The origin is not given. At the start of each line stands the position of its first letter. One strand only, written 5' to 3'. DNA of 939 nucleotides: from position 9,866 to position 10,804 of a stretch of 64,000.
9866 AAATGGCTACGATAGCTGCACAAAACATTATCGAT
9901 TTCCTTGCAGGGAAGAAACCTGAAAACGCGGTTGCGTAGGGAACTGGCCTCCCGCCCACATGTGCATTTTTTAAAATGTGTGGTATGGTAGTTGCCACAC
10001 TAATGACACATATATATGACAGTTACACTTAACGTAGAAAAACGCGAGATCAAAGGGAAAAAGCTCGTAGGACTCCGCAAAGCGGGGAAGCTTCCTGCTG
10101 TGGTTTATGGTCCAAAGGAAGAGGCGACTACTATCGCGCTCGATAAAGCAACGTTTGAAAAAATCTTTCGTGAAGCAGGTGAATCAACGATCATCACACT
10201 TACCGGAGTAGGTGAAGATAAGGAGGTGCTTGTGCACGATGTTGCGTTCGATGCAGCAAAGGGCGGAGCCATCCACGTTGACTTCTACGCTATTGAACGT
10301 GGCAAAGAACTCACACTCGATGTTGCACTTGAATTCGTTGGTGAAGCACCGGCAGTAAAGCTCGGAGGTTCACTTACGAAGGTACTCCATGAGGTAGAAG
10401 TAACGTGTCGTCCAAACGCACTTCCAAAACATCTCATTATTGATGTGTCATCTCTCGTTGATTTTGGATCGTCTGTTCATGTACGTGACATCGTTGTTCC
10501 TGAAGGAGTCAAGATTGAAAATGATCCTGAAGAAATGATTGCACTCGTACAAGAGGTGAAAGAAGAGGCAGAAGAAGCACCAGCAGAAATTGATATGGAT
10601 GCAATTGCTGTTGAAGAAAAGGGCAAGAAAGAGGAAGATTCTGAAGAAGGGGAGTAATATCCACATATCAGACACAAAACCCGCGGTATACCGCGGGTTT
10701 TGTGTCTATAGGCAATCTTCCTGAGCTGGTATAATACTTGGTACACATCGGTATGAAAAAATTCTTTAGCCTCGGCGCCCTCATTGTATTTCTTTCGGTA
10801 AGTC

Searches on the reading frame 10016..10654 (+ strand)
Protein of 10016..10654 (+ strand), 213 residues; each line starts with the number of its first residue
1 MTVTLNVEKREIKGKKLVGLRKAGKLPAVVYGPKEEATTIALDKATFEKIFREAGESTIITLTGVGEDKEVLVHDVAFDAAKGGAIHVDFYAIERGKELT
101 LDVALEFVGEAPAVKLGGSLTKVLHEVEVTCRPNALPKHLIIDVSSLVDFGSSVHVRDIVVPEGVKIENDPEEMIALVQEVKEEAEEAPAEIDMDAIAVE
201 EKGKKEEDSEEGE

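Call 45: find_encoding_contigs(protein=window:10016-10654:+, flank=10000, max_places=1)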
Protein window:10016-10654:+ (213 aa): 10 contigs read that carry it; 1 place shown.
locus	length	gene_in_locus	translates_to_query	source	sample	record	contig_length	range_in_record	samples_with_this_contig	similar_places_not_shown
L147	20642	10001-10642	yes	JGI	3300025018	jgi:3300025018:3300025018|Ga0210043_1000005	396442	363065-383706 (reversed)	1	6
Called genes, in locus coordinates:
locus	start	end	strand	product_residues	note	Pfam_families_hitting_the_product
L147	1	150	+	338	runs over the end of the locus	PF06030:WxLIP_PGBD (faint)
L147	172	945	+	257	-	-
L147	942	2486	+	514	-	PF00041:fn3 (weak), PF16656:Pur_ac_phosph_N (faint), PF00041:fn3 (weak)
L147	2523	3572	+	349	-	PF00044:Gp_dh_N, PF02800:Gp_dh_C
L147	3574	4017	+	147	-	PF02502:LacAB_rpiB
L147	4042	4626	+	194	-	PF07963:N_methyl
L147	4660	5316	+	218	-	PF00834:Ribul_P_3_epim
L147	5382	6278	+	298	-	PF13292:DXP_synthase_N, PF00456:Transketolase_N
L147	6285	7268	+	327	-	PF02779:Transket_pyr, PF02780:Transketolase_C, PF22613:Transketolase_C_1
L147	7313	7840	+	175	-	PF07963:N_methyl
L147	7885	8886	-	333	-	PF00294:PfkB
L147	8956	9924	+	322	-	PF00389:2-Hacid_dh, PF02826:2-Hacid_dh_C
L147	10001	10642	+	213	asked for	PF01386:Ribosomal_L25p, PF14693:Ribosomal_TL5_C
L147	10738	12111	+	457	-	PF13406:SLT_2 (faint)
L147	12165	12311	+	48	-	-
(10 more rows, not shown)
